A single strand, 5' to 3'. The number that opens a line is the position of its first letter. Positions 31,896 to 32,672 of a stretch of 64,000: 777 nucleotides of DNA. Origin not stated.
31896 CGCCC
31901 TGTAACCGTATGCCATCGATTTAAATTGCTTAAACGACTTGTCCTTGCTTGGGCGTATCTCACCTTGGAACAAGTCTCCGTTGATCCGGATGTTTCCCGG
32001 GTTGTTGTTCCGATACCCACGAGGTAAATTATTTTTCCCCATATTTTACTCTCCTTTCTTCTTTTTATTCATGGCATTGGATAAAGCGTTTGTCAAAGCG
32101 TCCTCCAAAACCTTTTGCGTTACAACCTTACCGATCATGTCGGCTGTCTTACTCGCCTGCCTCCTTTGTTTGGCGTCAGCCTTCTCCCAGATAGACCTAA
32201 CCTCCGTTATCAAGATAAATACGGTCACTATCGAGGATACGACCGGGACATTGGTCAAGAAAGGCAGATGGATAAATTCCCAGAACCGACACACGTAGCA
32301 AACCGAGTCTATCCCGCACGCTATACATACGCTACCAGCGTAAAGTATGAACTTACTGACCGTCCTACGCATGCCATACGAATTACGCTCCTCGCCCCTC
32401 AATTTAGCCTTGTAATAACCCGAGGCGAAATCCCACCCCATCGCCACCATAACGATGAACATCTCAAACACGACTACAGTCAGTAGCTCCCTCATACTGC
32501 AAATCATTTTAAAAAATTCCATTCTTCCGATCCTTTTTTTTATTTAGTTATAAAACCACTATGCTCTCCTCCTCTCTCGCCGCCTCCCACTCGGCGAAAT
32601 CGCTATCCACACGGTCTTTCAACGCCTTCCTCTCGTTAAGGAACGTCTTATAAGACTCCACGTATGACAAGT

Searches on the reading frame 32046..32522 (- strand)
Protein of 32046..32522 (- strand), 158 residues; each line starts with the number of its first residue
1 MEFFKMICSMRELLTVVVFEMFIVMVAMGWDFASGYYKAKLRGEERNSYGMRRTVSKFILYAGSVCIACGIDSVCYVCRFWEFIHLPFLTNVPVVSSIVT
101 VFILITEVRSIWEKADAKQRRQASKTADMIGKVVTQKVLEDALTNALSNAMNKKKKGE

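Call 84: search_protein_families(library=phrogs, proteins=[window:32046-32522:-], max_evalue=0.001)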
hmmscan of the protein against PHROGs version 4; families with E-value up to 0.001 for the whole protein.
window:32046-32522:- (158 aa): 2 families
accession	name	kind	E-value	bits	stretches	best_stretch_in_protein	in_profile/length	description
phrog_20732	-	unknown function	2.3e-18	67.8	1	16-156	11-149/157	-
phrog_199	-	lysis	0.0007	19.4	1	15-138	24-132/545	holin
